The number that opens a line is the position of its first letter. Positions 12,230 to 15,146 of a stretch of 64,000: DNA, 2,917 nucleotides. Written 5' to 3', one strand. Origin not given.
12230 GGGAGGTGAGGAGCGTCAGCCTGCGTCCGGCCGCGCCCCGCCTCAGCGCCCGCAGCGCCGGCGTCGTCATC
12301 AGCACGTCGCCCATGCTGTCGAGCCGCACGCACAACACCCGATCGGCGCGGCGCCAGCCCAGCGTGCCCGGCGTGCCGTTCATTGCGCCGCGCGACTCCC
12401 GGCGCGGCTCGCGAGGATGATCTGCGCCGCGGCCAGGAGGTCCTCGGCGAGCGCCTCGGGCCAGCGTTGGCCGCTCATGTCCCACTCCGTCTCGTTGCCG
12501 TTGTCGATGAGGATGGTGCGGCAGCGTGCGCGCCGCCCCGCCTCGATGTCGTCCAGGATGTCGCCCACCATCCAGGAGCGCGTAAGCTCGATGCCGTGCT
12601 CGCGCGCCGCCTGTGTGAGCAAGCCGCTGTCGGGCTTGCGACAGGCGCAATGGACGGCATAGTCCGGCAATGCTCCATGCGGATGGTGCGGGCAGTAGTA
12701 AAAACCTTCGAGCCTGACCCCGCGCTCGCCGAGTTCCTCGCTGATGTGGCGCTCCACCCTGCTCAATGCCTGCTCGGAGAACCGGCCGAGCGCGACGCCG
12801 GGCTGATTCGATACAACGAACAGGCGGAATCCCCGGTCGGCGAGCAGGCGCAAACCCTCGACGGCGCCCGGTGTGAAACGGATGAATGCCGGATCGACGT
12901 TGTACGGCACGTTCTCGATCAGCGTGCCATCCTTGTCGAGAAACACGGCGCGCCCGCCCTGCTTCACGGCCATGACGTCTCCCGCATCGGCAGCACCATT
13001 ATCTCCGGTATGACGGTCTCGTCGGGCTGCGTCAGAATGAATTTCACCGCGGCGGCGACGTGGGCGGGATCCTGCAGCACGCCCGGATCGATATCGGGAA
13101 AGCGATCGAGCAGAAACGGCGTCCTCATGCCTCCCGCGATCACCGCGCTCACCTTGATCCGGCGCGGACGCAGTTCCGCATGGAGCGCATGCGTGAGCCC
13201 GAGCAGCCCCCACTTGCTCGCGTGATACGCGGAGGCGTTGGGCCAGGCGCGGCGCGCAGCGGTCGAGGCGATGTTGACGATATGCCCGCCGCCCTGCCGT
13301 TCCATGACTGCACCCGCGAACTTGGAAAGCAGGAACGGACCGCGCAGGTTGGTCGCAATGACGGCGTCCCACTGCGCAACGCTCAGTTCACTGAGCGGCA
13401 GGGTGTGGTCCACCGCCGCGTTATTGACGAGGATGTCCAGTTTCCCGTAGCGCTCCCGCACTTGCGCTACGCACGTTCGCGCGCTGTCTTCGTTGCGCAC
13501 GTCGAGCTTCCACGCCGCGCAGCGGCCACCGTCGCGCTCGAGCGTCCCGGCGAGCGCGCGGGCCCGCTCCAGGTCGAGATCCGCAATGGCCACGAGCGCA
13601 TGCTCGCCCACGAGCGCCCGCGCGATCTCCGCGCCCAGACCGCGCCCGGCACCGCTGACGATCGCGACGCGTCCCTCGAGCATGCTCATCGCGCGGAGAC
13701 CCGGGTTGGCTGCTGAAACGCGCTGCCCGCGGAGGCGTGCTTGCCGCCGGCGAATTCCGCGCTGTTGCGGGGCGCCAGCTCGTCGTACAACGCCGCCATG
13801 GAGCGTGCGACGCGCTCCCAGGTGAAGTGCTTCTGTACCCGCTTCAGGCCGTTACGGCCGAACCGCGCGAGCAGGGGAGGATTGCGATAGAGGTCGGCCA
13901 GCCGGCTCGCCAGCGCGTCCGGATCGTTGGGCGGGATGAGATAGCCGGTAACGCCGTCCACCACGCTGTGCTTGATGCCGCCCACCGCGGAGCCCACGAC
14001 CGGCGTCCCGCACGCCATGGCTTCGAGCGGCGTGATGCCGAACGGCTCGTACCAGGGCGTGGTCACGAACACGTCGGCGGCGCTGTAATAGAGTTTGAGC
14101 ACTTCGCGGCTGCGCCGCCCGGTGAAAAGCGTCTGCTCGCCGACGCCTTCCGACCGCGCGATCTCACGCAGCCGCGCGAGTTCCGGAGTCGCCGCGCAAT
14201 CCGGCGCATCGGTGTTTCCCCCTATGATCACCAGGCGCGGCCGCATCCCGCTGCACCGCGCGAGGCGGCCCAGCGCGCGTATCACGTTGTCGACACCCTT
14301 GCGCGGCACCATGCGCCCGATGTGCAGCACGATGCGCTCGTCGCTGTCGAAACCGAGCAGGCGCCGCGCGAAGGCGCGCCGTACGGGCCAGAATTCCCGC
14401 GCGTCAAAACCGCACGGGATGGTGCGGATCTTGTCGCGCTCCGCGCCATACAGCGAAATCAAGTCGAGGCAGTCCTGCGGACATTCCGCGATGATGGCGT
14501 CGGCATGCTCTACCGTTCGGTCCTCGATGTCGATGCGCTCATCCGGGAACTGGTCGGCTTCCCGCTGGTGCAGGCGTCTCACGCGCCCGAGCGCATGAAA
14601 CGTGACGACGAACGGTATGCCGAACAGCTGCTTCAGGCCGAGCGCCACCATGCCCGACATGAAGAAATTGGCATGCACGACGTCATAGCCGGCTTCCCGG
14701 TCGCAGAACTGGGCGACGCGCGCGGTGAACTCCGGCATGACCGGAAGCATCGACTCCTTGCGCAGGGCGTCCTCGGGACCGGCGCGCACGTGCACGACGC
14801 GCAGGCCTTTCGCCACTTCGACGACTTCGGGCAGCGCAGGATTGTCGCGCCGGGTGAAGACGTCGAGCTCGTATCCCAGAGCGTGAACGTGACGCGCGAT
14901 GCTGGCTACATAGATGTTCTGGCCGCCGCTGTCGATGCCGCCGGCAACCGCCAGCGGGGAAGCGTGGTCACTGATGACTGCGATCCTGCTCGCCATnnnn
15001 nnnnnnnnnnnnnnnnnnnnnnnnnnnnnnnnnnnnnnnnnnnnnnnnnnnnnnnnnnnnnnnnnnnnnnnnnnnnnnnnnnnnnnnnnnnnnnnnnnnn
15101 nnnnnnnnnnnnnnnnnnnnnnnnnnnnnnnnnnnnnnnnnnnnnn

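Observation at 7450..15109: Tightly coupled glycoconjugate operon with an O-carbamoyltransferase sandwiched between two GT9 enzymes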

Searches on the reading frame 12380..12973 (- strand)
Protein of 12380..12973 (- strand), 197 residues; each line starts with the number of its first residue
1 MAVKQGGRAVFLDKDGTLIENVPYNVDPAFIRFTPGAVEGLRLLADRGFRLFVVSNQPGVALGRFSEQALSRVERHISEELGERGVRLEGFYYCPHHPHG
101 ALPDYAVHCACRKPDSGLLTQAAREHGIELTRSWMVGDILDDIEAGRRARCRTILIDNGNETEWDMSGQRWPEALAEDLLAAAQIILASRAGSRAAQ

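Call 5: search_protein_families(library=pfam, proteins=[window:12380-12973:-], max_evalue=0.001)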
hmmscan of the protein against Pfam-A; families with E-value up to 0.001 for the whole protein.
window:12380-12973:- (197 aa): 6 families
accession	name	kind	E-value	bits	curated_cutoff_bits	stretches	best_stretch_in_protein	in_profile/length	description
PF13242.12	Hydrolase_like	-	1e-14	54.6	22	1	111-181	2-74/75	HAD-hyrolase-like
PF00702.32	Hydrolase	-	4.6e-11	43.9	26.4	1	34-149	100-190/191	haloacid dehalogenase-like hydrolase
PF13419.12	HAD_2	-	4.4e-08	33.9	23.8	1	111-155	133-177/178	Haloacid dehalogenase-like hydrolase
PF12710.13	HAD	-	5.9e-05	24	27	1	33-146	86-188/189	haloacid dehalogenase-like hydrolase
PF08645.17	PNK3P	-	0.00036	20.7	22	1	12-139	5-126/161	Polynucleotide kinase 3 phosphatase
PF13344.12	Hydrolase_6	-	0.00051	20.5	27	1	10-74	1-55/101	Haloacid dehalogenase-like hydrolase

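Call 6: search_protein_families(library=ncbifam, proteins=[window:12380-12973:-], max_evalue=0.001)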
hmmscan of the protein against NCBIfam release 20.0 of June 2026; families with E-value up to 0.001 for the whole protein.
window:12380-12973:- (197 aa): 16 families
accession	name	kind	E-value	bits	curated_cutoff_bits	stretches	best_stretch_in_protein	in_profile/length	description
NF006506.0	PRK08942.1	equivalog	5e-40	137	178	1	8-188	4-179/182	D-glycero-beta-D-manno-heptose 1,7-bisphosphate 7-phosphatase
TIGR00213.1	GmhB_yaeD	subfamily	6.2e-37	127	149.6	1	8-155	2-148/176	D-glycero-beta-D-manno-heptose 1,7-bisphosphate 7-phosphatase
TIGR01656.1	Histidinol-ppas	subfamily_domain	8.9e-36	123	84.15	1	9-156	2-146/149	histidinol-phosphate phosphatase domain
TIGR01662.1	HAD-SF-IIIA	subfamily_domain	4.5e-30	104.6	44.6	1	8-158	1-140/141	HAD-IIIA family hydrolase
NF050049.1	HBPPhtaseGmhB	domain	1.6e-22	80.1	250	1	8-163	4-150/171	D-glycero-alpha-D-manno-heptose-1,7-bisphosphate 7-phosphatase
NF005264.0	PRK06769.1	equivalog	6.5e-22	78.2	217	1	8-171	5-152/175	HAD-IIIA family hydrolase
NF003937.0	PRK05446.1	equivalog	8.1e-20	71.1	443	1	8-166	4-157/355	bifunctional histidinol-phosphatase/imidazoleglycerol-phosphate dehydratase HisB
TIGR01261.1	hisB_Nterm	equivalog_domain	1.7e-17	63.4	140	1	9-166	3-155/161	histidinol-phosphatase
NF009695.0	PRK13222.1-2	equivalog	5.1e-11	42.5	225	1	111-187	148-223/226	phosphoglycolate phosphatase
TIGR01668.1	YqeG_hyp_ppase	hypoth_equivalog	6.4e-08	32.3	89.1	0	5-76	23-80/170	YqeG family HAD IIIA-type phosphatase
TIGR01449.2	PGP_bact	equivalog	6e-06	26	180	0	111-161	139-189/213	phosphoglycolate phosphatase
NF009696.0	PRK13222.1-3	equivalog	8.9e-06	25.5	359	1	108-159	138-189/223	N-acetylmuramic acid 6-phosphate phosphatase MupP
TIGR02253.1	CTE7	subfamily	8.8e-05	22.4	169.75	0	110-163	147-201/221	TIGR02253 family HAD-type hydrolase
TIGR01460.1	HAD-SF-IIA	subfamily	0.00017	21.4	100.15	0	113-159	197-246/246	HAD-IIA family hydrolase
NF009804.0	PRK13288.1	equivalog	0.00017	21.1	218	0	112-156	137-181/215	pyrophosphatase PpaX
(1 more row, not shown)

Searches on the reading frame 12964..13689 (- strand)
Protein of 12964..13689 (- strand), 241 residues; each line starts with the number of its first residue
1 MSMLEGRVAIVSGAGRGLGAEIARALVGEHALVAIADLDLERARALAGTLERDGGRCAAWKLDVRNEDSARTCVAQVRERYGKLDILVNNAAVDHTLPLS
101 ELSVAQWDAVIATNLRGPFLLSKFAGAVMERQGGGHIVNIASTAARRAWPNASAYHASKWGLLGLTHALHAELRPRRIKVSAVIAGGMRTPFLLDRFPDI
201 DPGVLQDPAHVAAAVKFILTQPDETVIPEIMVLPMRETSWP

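Call 5: search_protein_families(library=pfam, proteins=[window:12964-13689:-], max_evalue=0.001)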
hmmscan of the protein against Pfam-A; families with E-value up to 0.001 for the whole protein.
window:12964-13689:- (241 aa): 3 families
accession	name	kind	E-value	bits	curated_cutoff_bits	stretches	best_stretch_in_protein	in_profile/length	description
PF00106.31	adh_short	-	6.9e-52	176.2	26.6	1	7-193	1-187/195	short chain dehydrogenase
PF13561.12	adh_short_C2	-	8.5e-43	147.1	27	1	13-195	1-182/236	Enoyl-(Acyl carrier protein) reductase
PF08659.16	KR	-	1.4e-09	38.6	22.6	1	10-158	4-152/180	KR domain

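Call 6: search_protein_families(library=ncbifam, proteins=[window:12964-13689:-], max_evalue=0.001)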
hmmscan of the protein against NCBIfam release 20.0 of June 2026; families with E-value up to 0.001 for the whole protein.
window:12964-13689:- (241 aa): 221 families (the best 25 are shown)
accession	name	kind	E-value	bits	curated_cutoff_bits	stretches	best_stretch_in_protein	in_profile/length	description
NF005594.0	PRK07326.1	equivalog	5.5e-50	170.1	271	1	2-237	2-234/237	SDR family oxidoreductase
NF004198.0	PRK05653.1-3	equivalog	1.2e-45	156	296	1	1-192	2-193/248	3-oxoacyl-ACP reductase FabG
NF005559.1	PRK07231.1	subfamily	3.5e-45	154.5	215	1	4-197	2-195/249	glucose 1-dehydrogenase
NF009093.0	PRK12429.1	subfamily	1.5e-44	152.2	258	1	3-199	2-198/259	3-hydroxybutyrate dehydrogenase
NF005878.0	PRK07825.1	subfamily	2.9e-44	151.5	287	1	3-228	6-227/278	short chain dehydrogenase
NF009466.0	PRK12826.1-2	subfamily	2.8e-43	148.2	222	1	6-220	3-227/248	3-oxoacyl-ACP reductase FabG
NF004791.0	PRK06138.1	equivalog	7.9e-43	146.6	312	1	4-199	3-197/252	SDR family oxidoreductase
TIGR01963.1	PHB_DH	subfamily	1.7e-42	145.5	307.05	1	7-199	2-194/255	3-hydroxybutyrate dehydrogenase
NF009931.0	PRK13394.1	subfamily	4.7e-42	144.3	340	1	1-199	2-201/262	3-hydroxybutyrate dehydrogenase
NF005853.0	PRK07774.1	equivalog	1.3e-40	139.4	303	1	2-188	2-188/250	SDR family oxidoreductase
NF005309.0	PRK06841.1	subfamily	2.8e-40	138.4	286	1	4-183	13-189/255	GolD/DthD family dehydrogenase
NF047923.1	pyridox_DH_SDR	equivalog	3.8e-40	138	325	1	5-187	2-181/243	pyridoxal 4-dehydrogenase, SDR-type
NF005469.0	PRK07063.1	equivalog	5.8e-39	134.2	306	1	3-199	4-202/260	SDR family oxidoreductase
NF005806.0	PRK07666.1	equivalog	6.5e-39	133.6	286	1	2-191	3-192/239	3-ketoacyl-ACP reductase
NF005067.0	PRK06484.1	equivalog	1.1e-38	133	713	1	5-196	8-199/524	short chain dehydrogenase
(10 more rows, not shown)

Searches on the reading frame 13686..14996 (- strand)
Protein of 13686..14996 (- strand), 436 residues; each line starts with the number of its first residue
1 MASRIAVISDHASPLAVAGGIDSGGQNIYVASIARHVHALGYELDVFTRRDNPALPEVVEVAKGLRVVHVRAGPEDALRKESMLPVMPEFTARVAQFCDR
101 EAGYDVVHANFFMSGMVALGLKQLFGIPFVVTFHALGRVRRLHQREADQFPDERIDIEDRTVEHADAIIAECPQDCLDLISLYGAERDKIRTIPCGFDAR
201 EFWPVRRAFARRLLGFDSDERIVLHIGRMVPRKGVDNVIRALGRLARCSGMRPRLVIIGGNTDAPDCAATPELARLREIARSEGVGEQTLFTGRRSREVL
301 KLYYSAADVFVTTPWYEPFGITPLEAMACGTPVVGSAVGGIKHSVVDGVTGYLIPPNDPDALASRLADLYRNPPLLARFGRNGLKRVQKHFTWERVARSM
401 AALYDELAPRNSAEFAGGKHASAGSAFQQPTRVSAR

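Call 5: search_protein_families(library=pfam, proteins=[window:13686-14996:-], max_evalue=0.001)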
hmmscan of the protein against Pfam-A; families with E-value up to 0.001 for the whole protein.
window:13686-14996:- (436 aa): 7 families
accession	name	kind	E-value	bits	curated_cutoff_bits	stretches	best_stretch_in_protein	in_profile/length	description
PF00534.26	Glycos_transf_1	-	3.7e-44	150.7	26.4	1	211-385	6-171/172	Glycosyl transferases group 1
PF13692.12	Glyco_trans_1_4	-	1.1e-32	113.7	27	1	221-372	2-142/142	Glycosyl transferases group 1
PF13579.12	Glyco_trans_4_4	-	7.9e-29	101.5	29.7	1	24-196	1-158/158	Glycosyl transferase 4-like domain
PF13439.12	Glyco_transf_4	-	1e-27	97.7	28.5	1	24-199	2-168/170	Glycosyltransferase Family 4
PF20706.3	GT4-conflict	-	6.5e-14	52.1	26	1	84-399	70-384/385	Family 4 Glycosyltransferase in conflict systems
PF13524.12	Glyco_trans_1_2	-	7.5e-08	32.9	25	1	323-400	67-142/144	Glycosyl transferase-like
PF08323.17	Glyco_transf_5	-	0.00015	22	22.7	1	90-155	114-189/239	Starch synthase catalytic domain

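Call 6: search_protein_families(library=ncbifam, proteins=[window:13686-14996:-], max_evalue=0.001)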
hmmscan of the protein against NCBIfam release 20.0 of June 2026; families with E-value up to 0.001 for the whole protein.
window:13686-14996:- (436 aa): 45 families (the best 25 are shown)
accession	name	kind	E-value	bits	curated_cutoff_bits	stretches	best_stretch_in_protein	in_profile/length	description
TIGR03449.1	mycothiol_MshA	equivalog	3.5e-86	289.6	462.5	1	4-407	1-403/406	D-inositol-3-phosphate glycosyltransferase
TIGR02149.1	glgA_Coryne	subfamily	2e-47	162.2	302.4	1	36-406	21-389/391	glycogen synthase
TIGR02472.1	sucr_P_syn_N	equivalog_domain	2.6e-41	141.9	576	1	21-395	23-429/439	sucrose-phosphate synthase, putative, glycosyltransferase domain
NF041876.1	EPS_EpsE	equivalog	5.8e-31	108.1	400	1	189-398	187-387/389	exopolysaccharide biosynthesis GT4 family glycosyltransferase EpsE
TIGR04063.1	stp3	hypoth_equivalog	1.2e-29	103.4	442.05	1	25-407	15-395/397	TIGR04063 family PEP-CTERM/XrtA system glycosyltransferase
TIGR03088.1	stp2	hypoth_equivalog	1.7e-29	103.1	409.05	1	186-407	158-373/374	TIGR03088 family PEP-CTERM/XrtA system glycosyltransferase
TIGR03999.1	thiol_BshA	equivalog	3.5e-29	101.9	273.7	1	187-407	166-373/375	N-acetyl-alpha-D-glucosaminyl L-malate synthase BshA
TIGR04047.1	MSMEG_0565_glyc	hypoth_equivalog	1.3e-23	83.7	259.85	1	28-405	16-372/373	MSMEG_0565 family glycosyltransferase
NF053787.1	GlcN_PG_synth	equivalog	1.4e-23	83.4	480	1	113-407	93-359/361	N-acetylglucosaminyl phosphatidylglycerol synthase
TIGR04157.1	glyco_rSAM_CFB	subfamily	1.7e-22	80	400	1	150-404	155-406/406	TIGR04157 family glycosyltransferase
NF012028.0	PRK15484.1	subfamily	1.8e-22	80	618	1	189-400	162-371/380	lipopolysaccharide N-acetylglucosaminyltransferase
NF038295.1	EPS_HpsP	equivalog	2.7e-22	79.3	550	1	182-407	171-387/388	hormogonium polysaccharide biosynthesis glycosyltransferase HpsP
NF038229.1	Glyco4_Geo_Pelo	equivalog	3.9e-20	72.1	400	1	90-407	43-336/338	GPMC system family 4 glycosyltransferase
TIGR02095.1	glgA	subfamily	1.4e-19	70.1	328.45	1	214-406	288-476/477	glycogen/starch synthase, ADP-glucose type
NF047684.1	TeichurnBiosyTuaC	equivalog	3.4e-19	69.1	550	1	101-407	106-389/391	teichuronic acid biosynthesis protein TuaC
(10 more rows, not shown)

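Call 26: search_solved_structures(query=window:13686-14996:-, max_evalue=1e-10, show_alignments=2)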
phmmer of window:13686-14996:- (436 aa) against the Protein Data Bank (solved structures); distinct sequences matched with E-value up to 1e-10: 54.
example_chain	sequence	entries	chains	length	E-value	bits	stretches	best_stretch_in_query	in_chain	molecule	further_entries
6kih_A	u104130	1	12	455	1.3e-79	271.2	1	4-408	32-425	Tll1590 protein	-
3c48_A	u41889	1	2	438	2.7e-64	220.7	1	4-409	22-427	Predicted glycosyltransferases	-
3c4q_A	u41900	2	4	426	3e-64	220.5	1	4-409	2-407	Predicted glycosyltransferases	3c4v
6tvp_A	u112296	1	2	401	6.9e-31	110.6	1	99-406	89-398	Alpha-maltose-1-phosphate synthase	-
2r60_A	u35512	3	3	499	7.1e-31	110.6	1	286-419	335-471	Glycosyl transferase, group 1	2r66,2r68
6ldq_D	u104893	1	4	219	1.4e-30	109.6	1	3-198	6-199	Tll1590 protein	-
5d00_A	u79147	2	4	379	6.3e-23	84.4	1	90-408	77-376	N-acetyl-alpha-D-glucosaminyl L-malate synthase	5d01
7qsg_A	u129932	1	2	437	6.7e-22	81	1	87-410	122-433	D-inositol 3-phosphate glycosyltransferase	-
3fro_A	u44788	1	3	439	4.7e-18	68.3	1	103-404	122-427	GlgA glycogen synthase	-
2bis_A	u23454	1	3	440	4.7e-18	68.3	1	103-404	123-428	GLGA GLYCOGEN SYNTHASE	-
3l01_A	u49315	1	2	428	6.8e-18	67.8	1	103-400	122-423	GlgA glycogen synthase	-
2jjm_A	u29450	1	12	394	2e-17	66.3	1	93-406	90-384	GLYCOSYL TRANSFERASE, GROUP 1 FAMILY PROTEIN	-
3mbo_A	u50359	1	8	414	2.3e-17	66.1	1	93-406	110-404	Glycosyltransferase, group 1 family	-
2x6q_A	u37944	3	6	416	3.7e-16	62.1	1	215-393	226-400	TREHALOSE-SYNTHASE TRET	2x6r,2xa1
3okc_A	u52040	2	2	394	4.9e-16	61.7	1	189-404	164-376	GDP-mannose-dependent alpha-(1-6)-phosphatidylinositol monomannoside mannosyltransferase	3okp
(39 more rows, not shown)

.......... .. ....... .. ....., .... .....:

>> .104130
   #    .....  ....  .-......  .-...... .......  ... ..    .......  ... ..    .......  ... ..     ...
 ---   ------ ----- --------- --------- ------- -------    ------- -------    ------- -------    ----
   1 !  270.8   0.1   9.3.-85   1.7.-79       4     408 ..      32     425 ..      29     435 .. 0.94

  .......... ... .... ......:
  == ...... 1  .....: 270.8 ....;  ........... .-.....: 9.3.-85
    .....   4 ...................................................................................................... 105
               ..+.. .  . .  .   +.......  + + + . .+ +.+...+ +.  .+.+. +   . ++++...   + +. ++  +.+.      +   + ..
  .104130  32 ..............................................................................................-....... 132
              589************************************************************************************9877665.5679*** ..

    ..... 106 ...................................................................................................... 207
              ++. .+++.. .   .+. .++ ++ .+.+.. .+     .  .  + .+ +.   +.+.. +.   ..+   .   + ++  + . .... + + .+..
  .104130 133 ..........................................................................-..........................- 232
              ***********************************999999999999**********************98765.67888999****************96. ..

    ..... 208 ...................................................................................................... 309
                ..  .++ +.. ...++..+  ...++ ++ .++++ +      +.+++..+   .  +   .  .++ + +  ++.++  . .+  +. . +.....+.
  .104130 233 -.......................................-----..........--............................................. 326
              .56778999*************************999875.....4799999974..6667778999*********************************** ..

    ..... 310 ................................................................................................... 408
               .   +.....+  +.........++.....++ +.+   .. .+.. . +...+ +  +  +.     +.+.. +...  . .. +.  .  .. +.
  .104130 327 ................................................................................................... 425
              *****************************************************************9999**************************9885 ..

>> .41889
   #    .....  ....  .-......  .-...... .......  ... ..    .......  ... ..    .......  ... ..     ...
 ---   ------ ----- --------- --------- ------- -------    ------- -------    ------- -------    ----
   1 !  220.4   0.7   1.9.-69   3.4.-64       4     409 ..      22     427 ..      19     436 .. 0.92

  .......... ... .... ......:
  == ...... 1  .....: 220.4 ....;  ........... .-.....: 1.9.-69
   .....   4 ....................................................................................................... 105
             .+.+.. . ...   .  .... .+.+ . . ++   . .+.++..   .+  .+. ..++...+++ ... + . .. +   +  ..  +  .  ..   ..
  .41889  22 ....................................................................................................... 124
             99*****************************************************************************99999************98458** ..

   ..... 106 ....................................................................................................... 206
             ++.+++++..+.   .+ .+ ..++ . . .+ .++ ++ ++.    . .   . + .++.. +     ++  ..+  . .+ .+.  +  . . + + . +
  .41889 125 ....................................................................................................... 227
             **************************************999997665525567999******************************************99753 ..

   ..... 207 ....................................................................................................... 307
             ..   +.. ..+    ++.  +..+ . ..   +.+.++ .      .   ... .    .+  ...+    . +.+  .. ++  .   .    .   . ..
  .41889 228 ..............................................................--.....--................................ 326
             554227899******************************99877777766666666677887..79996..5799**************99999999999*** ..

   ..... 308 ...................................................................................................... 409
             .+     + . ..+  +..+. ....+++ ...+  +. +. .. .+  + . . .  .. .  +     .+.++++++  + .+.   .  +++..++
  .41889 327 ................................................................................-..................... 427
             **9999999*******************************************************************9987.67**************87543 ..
